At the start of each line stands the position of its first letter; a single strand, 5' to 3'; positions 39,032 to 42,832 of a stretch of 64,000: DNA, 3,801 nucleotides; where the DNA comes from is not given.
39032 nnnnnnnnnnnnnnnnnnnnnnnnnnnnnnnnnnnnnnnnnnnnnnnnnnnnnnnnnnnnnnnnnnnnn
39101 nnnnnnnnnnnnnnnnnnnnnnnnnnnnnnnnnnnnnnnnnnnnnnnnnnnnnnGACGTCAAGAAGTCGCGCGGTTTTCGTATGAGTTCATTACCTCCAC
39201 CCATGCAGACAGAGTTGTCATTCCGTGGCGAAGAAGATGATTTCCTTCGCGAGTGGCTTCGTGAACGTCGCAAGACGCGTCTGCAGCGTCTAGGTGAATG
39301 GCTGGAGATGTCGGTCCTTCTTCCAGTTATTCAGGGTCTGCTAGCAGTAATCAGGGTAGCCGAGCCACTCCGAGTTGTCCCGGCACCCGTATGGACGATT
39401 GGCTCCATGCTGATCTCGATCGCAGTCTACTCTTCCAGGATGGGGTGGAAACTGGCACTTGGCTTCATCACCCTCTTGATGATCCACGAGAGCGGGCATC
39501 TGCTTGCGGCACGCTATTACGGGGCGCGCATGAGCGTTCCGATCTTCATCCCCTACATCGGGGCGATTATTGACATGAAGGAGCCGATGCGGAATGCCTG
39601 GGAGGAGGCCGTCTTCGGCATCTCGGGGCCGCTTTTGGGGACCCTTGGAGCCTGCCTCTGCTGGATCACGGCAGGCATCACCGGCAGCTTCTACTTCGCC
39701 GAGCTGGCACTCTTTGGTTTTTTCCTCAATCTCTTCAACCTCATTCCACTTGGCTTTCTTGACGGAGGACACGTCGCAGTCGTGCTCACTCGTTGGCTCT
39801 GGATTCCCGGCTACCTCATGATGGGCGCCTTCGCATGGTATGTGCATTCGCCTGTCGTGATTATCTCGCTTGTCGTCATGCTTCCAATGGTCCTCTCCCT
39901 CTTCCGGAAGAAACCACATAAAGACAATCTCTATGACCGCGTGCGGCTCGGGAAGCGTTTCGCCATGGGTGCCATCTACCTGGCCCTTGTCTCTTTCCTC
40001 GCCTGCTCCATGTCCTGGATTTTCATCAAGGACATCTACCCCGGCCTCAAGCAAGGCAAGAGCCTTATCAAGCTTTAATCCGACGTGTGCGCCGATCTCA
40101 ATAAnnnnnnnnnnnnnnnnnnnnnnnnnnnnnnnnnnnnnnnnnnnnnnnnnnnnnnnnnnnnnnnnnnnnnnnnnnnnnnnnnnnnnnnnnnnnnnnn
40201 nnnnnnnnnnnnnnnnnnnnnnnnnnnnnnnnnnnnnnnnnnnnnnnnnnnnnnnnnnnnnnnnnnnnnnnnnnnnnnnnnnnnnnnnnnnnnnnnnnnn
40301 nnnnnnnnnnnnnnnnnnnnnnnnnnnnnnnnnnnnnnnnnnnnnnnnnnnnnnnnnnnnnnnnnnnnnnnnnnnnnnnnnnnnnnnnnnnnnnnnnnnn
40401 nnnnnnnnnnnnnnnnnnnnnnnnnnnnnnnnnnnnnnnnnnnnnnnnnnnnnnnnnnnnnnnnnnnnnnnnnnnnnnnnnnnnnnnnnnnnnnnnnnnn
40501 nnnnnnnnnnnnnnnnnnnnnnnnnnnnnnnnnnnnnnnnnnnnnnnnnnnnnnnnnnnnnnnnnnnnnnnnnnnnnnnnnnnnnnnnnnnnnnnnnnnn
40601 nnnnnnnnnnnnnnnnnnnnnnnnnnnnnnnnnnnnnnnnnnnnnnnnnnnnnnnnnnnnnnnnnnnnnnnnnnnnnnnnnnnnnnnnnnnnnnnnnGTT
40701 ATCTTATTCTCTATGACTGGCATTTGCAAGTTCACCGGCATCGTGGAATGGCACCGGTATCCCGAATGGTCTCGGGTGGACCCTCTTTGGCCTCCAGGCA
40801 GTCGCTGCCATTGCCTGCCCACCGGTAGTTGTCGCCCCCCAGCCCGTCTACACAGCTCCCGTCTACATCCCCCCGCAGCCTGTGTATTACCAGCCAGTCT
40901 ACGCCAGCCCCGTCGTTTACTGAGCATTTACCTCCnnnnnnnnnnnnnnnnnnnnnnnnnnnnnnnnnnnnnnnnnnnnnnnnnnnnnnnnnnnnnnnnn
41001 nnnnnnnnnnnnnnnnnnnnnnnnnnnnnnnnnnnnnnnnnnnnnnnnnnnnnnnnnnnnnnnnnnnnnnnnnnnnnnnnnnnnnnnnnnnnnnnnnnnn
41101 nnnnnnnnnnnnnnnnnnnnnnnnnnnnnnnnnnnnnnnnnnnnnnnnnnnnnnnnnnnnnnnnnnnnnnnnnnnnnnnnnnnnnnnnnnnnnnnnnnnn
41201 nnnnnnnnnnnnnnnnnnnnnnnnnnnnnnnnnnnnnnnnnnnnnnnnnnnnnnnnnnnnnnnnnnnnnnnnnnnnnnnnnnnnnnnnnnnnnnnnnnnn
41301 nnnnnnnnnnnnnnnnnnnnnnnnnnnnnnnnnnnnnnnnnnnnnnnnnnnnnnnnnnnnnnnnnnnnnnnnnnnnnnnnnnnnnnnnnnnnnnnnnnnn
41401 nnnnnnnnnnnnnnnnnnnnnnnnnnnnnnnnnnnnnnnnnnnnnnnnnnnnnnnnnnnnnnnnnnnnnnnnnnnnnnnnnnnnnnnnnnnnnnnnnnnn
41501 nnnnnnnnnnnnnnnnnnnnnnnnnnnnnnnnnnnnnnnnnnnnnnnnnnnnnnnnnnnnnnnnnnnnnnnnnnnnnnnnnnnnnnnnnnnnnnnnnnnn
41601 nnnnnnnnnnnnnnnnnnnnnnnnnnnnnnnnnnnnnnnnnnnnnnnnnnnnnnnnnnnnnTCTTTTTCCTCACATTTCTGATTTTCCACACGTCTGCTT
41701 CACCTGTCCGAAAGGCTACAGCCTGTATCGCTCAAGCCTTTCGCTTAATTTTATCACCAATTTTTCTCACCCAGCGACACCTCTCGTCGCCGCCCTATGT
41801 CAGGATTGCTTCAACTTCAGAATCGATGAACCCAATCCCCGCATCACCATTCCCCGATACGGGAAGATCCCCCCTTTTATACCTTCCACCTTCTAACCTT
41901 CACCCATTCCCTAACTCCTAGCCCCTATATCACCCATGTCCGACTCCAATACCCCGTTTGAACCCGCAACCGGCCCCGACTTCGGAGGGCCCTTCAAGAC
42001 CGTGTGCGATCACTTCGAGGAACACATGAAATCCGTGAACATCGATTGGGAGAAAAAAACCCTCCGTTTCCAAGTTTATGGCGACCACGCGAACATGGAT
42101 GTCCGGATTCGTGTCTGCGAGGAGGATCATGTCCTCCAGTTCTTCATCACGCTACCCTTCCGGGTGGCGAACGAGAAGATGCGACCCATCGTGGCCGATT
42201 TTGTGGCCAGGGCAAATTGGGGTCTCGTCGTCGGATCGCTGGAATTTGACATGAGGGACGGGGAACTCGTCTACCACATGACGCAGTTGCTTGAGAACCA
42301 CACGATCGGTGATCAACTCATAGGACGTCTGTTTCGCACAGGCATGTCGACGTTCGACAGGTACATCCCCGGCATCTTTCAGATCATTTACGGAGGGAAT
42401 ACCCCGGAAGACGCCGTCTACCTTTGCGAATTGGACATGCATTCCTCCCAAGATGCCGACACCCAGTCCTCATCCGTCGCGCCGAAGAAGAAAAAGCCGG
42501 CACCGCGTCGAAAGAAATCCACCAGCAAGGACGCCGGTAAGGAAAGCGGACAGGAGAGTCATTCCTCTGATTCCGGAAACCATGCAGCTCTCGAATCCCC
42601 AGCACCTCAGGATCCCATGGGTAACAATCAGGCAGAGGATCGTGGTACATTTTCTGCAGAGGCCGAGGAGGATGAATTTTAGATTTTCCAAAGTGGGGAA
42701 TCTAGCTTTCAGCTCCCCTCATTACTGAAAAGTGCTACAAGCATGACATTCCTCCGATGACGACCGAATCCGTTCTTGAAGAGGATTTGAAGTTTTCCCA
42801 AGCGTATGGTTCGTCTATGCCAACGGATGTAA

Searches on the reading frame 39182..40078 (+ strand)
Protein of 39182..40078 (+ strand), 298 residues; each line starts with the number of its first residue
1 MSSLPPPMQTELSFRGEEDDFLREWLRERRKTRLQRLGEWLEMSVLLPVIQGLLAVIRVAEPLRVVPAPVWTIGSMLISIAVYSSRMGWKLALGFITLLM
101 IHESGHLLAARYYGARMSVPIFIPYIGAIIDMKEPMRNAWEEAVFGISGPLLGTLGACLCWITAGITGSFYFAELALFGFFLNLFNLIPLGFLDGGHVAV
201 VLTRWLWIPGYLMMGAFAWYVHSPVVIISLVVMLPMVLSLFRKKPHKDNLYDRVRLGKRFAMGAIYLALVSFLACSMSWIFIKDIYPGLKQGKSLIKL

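Call 39: search_protein_families(library=pfam, proteins=[window:39182-40078:+], max_evalue=0.001)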
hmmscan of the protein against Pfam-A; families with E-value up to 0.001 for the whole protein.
window:39182-40078:+ (298 aa): 1 family
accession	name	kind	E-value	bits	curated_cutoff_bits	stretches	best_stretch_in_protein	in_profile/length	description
PF02163.28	Peptidase_M50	-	4.4e-14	52.8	27.2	2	91-164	2-100/221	Peptidase family M50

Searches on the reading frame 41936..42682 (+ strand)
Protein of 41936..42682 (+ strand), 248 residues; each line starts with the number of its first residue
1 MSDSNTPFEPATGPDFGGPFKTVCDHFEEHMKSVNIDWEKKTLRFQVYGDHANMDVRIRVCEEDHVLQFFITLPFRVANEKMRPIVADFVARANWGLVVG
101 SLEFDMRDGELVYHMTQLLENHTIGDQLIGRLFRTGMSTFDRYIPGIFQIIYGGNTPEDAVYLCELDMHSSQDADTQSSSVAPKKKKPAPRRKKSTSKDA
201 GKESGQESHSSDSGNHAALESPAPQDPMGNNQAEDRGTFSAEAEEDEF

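Call 40: search_protein_families(library=pfam, proteins=[window:41936-42682:+], max_evalue=0.001)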
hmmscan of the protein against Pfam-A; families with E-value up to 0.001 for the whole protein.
window:41936-42682:+ (248 aa): 1 family
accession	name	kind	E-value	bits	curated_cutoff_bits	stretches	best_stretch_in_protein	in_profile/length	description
PF10722.14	YbjN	-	6.4e-10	39.8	22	1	46-147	26-124/126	Putative bacterial sensory transduction regulator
